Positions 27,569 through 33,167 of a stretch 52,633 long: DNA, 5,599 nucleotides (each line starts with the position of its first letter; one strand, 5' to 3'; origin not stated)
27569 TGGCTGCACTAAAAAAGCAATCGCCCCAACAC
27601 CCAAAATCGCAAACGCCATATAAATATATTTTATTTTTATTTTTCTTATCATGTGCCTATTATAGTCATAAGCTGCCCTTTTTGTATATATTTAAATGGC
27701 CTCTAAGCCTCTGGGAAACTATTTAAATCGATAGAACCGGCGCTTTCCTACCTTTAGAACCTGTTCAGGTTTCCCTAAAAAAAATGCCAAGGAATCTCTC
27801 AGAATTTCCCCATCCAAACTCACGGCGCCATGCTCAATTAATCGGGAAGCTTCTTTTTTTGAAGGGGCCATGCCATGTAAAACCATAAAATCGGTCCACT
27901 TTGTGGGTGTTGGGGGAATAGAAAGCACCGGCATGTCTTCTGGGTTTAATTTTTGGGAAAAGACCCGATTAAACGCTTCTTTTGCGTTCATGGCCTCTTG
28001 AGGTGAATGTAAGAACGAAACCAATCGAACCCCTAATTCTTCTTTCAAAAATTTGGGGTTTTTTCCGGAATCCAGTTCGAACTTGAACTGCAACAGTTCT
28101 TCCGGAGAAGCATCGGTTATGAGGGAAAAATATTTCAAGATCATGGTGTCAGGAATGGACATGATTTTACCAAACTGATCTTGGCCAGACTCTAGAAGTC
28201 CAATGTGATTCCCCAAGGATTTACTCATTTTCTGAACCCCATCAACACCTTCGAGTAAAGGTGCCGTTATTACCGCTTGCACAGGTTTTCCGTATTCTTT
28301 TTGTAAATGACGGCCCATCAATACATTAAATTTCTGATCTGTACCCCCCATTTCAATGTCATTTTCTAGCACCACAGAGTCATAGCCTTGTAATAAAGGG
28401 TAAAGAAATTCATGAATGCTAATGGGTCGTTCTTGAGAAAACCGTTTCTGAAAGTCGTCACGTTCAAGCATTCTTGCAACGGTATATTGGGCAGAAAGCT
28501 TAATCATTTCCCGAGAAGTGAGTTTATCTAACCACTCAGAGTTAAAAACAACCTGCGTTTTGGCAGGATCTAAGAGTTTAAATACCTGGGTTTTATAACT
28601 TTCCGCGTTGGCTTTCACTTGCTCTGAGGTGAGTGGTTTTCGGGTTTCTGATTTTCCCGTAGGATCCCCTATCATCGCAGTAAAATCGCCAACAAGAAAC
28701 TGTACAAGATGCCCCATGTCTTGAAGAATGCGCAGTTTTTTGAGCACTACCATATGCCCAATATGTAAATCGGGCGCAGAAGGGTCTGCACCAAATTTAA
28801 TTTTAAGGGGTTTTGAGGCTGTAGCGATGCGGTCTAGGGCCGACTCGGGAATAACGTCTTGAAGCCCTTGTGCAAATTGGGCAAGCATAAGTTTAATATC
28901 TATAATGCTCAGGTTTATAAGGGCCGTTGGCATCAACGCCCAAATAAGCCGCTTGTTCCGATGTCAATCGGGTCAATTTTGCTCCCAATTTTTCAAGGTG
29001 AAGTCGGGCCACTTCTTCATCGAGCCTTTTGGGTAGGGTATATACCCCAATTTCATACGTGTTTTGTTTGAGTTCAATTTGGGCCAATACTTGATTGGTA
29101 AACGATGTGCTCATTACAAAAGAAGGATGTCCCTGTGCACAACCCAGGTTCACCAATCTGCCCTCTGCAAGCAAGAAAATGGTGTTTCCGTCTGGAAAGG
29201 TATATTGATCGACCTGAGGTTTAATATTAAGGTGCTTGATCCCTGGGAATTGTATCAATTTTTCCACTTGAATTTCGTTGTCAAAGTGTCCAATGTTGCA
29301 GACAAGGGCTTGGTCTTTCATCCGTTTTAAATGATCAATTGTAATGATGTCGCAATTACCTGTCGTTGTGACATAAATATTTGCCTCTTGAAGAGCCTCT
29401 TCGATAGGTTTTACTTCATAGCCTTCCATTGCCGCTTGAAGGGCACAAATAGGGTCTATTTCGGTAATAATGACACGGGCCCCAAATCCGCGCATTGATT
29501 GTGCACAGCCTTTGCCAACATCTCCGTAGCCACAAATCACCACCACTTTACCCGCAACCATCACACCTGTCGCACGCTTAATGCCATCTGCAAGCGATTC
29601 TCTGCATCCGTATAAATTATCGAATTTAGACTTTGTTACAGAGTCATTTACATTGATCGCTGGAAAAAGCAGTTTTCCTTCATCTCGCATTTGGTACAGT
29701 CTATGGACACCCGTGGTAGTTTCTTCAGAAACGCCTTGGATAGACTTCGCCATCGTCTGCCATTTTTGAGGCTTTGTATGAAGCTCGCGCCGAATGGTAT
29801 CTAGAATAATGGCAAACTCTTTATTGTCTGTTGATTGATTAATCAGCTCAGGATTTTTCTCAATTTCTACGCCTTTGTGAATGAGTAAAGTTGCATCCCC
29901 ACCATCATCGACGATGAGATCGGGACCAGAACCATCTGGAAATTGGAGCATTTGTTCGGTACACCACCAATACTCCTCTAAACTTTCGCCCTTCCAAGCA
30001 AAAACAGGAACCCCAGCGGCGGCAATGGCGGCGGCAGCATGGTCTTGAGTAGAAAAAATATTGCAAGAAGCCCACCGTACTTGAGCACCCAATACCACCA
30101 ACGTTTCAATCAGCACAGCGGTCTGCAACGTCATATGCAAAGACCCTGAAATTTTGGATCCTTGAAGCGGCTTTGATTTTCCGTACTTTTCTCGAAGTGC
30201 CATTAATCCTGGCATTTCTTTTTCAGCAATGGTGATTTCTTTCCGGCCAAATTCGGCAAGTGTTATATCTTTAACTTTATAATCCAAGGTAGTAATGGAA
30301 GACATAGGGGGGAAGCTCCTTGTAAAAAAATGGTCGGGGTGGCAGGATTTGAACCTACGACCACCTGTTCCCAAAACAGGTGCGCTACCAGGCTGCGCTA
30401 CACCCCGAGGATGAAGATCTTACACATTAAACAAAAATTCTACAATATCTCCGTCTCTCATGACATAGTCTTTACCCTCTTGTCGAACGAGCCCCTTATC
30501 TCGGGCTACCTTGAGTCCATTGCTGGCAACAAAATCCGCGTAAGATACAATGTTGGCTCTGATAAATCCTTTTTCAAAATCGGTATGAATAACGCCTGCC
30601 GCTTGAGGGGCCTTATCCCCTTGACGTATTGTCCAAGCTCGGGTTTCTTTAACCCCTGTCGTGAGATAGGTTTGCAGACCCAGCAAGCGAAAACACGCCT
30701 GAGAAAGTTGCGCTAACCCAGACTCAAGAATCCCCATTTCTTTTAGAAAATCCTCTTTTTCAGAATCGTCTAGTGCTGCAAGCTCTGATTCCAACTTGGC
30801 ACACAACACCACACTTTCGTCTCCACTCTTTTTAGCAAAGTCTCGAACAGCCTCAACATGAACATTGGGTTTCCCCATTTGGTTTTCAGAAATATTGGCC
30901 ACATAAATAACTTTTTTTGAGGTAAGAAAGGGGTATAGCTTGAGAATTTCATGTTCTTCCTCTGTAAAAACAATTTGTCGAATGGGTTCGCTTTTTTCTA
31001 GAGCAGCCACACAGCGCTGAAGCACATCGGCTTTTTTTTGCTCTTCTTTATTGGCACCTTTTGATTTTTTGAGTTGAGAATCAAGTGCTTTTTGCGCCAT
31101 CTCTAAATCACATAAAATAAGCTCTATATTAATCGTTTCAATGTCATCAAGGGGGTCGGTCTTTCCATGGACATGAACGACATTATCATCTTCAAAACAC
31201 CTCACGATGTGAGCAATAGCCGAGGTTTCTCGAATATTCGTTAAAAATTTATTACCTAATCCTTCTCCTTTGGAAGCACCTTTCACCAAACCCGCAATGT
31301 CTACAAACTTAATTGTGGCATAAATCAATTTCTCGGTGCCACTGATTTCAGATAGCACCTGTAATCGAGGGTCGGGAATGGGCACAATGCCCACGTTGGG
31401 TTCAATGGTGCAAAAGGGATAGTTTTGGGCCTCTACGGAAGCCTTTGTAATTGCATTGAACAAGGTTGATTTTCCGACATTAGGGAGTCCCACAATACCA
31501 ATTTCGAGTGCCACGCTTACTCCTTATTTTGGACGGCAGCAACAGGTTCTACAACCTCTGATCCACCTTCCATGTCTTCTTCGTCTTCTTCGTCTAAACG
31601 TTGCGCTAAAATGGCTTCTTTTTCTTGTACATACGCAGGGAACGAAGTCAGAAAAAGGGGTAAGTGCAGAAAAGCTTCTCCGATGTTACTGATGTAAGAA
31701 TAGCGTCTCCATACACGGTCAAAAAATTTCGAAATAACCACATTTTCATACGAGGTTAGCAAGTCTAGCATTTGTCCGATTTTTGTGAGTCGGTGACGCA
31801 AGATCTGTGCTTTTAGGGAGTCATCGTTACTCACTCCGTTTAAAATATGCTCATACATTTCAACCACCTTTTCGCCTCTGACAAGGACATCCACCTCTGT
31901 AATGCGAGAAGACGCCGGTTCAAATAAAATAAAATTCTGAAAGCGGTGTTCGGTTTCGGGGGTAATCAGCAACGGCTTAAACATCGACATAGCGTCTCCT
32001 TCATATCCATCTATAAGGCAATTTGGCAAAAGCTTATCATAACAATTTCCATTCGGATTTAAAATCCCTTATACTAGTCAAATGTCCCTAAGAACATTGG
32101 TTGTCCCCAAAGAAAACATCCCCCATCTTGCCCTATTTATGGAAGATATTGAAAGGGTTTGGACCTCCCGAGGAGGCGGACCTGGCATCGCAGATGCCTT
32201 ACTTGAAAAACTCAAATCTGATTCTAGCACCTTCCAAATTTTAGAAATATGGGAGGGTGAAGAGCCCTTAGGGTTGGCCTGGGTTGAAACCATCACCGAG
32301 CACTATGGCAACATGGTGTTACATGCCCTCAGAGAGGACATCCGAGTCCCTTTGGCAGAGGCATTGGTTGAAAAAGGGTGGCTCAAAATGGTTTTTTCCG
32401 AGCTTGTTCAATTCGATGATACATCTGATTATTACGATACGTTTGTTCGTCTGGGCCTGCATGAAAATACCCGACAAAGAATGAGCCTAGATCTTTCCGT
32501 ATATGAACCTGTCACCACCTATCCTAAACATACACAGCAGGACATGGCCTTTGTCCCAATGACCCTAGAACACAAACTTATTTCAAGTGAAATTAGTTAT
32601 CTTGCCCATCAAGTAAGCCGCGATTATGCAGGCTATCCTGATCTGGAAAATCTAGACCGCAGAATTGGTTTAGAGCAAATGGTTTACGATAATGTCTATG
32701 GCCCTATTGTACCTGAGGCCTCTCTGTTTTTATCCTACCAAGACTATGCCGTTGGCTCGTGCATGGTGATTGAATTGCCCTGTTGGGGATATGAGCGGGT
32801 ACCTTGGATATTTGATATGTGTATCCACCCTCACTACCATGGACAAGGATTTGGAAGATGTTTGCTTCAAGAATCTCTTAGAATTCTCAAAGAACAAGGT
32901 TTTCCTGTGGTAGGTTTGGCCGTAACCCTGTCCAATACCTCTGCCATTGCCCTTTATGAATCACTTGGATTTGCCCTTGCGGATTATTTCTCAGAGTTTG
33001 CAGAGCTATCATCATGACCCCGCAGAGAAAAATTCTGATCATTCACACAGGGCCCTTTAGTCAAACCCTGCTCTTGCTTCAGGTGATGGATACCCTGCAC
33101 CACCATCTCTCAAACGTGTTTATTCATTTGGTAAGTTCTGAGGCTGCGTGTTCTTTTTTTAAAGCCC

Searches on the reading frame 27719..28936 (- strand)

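Call 11: search_protein_families(library=pfam, proteins=[window:27719-28936:-], max_evalue=0.00001)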
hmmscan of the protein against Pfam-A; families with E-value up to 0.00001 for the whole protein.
window:27719-28936:- (405 aa): 2 families
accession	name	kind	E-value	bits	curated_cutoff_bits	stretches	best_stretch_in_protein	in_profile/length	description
PF00579.31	tRNA-synt_1b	-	6.3e-78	262.5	21.1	1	41-326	3-291/292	tRNA synthetases class I (W and Y)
PF01479.30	S4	-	6.9e-06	26.1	22.8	0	350-381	6-37/48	S4 domain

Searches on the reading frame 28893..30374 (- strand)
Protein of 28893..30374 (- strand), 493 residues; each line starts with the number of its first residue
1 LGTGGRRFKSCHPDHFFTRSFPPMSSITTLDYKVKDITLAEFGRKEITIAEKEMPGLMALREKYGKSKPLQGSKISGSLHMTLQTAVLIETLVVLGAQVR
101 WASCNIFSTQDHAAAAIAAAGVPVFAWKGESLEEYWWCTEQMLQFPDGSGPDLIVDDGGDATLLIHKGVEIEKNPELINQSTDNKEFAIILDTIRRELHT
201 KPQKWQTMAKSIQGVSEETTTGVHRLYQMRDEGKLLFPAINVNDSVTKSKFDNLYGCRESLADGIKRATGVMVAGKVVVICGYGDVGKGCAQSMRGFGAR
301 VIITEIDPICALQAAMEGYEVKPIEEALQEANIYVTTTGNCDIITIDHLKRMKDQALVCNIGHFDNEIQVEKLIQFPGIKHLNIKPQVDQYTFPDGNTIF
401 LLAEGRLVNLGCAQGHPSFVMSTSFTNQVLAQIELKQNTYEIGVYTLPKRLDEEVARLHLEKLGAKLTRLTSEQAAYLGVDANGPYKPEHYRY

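Call 11: search_protein_families(library=pfam, proteins=[window:28893-30374:-], max_evalue=0.00001)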
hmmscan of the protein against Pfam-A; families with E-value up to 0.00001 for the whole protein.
window:28893-30374:- (493 aa): 4 families
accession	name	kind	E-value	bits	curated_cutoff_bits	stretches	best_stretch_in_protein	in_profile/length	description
PF05221.23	AdoHcyase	-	1.8e-152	507.1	25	1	31-492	1-299/299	S-adenosyl-L-homocysteine hydrolase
PF00670.27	AdoHcyase_NAD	-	3.7e-82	274.7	27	1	253-415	1-162/162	S-adenosyl-L-homocysteine hydrolase, NAD binding domain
PF02826.25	2-Hacid_dh_C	-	1.4e-09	38.1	25.1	1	267-362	28-127/178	D-isomer specific 2-hydroxyacid dehydrogenase, NAD binding domain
PF07991.19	KARI_N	-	5.1e-06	26.6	20.6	1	273-335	2-65/165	Acetohydroxy acid isomeroreductase, NADPH-binding domain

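Call 22: find_related_loci(query=window:28893-30374:-, collection=genome_contigs, flank=10000)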
Query window:28893-30374:- (493 aa) in genome_contigs; peptide patterns used: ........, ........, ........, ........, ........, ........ (x = any residue, [..] = any of these).
600 stretches matched a pattern (row limit reached: there are more); 598 encode a relative of the query (tblastn E <= 1e-3); the best 80 are kept; 80 distinct loci.
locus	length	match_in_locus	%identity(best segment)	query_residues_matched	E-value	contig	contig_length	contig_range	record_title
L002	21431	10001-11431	74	13-493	0e+0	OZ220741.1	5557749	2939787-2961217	MAG: Candidatus Latescibacterota bacterium isolate a9e09e5c-d410-47d8-823c-ef7e39eb5a37 genome assembly, chromosome: 1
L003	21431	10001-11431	73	13-493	0e+0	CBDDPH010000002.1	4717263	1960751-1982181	MAG: Candidatus Latescibacterota bacterium isolate fcaf43fe-a799-4ace-af36-b323ac78cc8e genome assembly, contig: contig_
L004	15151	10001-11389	74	31-493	0e+0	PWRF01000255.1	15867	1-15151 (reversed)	MAG: Bacteroidales bacterium isolate CSSed10_80 CS-Sed10-C7663, whole genome shotgun sequence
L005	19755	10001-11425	72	19-493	0e+0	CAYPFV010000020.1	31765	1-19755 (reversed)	MAG TPA_asm: uncultured Bacteroidales bacterium isolate SRP252850_co1_359 genome assembly, contig: NODE_2352_length_3176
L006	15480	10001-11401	72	27-493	0e+0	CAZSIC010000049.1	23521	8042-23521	MAG TPA_asm: uncultured Bacteroidales bacterium isolate SRP141376_co4_236 genome assembly, contig: NODE_3866_length_2352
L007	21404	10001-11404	73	26-493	0e+0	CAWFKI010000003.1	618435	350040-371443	MAG: uncultured Bacteroidales bacterium isolate MFD01872.bin.1.132 genome assembly, contig: contig_42789, whole genome s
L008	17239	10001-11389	74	31-493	0e+0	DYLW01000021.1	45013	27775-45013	MAG TPA_asm: Leptospira biflexa isolate SulCav_AS07-7_3_45_27 SulCav_AS07_7_713_length_45013_cov_15_289492, whole genome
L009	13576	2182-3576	75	29-493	0e+0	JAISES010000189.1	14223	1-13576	MAG: Prevotella sp. isolate Gx485_bin205 k119_5259020, whole genome shotgun sequence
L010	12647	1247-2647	73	29-493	0e+0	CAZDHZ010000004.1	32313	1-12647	MAG TPA_asm: uncultured Gammaproteobacteria bacterium isolate binchicken_co256_37 genome assembly, contig: NODE_2123_len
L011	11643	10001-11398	72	28-493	0e+0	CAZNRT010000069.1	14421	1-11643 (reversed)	MAG TPA_asm: uncultured Proteiniphilum sp. isolate SRP294416_co3_860 genome assembly, contig: NODE_7531_length_14421_cov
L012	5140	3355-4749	72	29-493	0e+0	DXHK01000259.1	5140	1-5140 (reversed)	MAG TPA_asm: Candidatus Alistipes pullicola isolate ChiHjej10B9-11434 ChiHjej10B9M5__C391215_L5140_SAMN08009864, whole g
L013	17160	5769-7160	73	30-493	0e+0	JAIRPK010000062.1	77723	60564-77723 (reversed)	MAG: Tannerellaceae bacterium isolate Cf509_bin38 k119_1578104, whole genome shotgun sequence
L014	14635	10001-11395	73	29-493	0e+0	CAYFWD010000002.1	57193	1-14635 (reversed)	MAG TPA_asm: uncultured Bacteroidaceae bacterium isolate ERP107106_co1_295 genome assembly, contig: NODE_388_length_5719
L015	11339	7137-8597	71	8-493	0e+0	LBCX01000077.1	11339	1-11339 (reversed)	Bacteroidales bacterium Barb4 Barb4_contig_83, whole genome shotgun sequence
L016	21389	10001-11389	71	31-493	0e+0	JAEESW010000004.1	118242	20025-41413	MAG: bacterium isolate Tb.RUG.391 NODE_336_length_118242_cov_1.801659, whole genome shotgun sequence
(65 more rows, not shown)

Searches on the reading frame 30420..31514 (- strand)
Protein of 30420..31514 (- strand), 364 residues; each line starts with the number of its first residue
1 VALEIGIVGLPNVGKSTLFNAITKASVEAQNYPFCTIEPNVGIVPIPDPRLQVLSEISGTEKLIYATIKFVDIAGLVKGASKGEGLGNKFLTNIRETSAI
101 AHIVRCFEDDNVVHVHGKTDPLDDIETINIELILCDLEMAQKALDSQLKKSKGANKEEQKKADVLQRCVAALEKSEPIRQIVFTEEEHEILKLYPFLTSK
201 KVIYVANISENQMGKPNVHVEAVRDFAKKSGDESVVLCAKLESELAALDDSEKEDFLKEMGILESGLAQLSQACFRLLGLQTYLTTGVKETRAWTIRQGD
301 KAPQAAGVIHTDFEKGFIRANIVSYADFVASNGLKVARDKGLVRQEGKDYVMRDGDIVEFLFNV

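Call 11: search_protein_families(library=pfam, proteins=[window:30420-31514:-], max_evalue=0.00001)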
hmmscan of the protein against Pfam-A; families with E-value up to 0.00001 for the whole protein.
window:30420-31514:- (364 aa): 3 families
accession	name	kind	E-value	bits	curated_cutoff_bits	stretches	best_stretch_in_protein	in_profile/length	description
PF06071.19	YchF-GTPase_C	-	8.9e-36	122.3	27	1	280-363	1-84/84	Protein of unknown function (DUF933)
PF01926.29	MMR_HSR1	-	2e-21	76.7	21.9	1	4-109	1-86/113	50S ribosome-binding GTPase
PF02421.24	FeoB_N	-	2.3e-08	34.2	27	1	4-50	2-48/156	Ferrous iron transport protein B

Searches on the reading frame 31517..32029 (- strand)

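Call 11: search_protein_families(library=pfam, proteins=[window:31517-32029:-], max_evalue=0.00001)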
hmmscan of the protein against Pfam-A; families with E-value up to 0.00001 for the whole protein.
window:31517-32029:- (170 aa): 0 families

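Call 38: search_protein_families(library=ncbifam, proteins=[window:31517-32029:-], max_evalue=0.1)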
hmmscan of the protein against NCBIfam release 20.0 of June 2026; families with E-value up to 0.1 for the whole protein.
window:31517-32029:- (170 aa): 1 family
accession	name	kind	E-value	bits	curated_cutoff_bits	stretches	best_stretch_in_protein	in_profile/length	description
NF051879.1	TDE1658_narrow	equivalog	0.034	13.1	340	1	25-87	277-337/342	MOSP complex formation periplasmic protein, TDE1658 family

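Call 82: search_protein_families(library=pfam, proteins=[window:31517-32029:-], max_evalue=0.01)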
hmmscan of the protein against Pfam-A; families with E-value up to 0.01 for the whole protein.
window:31517-32029:- (170 aa): 0 families

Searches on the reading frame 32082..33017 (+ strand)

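Call 11: search_protein_families(library=pfam, proteins=[window:32082-33017:+], max_evalue=0.00001)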
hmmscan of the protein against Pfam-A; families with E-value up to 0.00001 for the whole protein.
window:32082-33017:+ (311 aa): 4 families
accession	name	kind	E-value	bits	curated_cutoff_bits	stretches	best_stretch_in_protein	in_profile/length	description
PF00583.31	Acetyltransf_1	-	1.6e-14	54.6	20.7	1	211-297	32-116/116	Acetyltransferase (GNAT) family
PF13508.13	Acetyltransf_7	-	2.4e-11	44.3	27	1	222-297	13-82/84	Acetyltransferase (GNAT) domain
PF08445.16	FR47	-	5.4e-07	30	22.1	1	243-300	24-80/86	FR47-like protein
PF13673.13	Acetyltransf_10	-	5.8e-06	26.7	23.6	0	243-298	54-108/128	Acetyltransferase (GNAT) domain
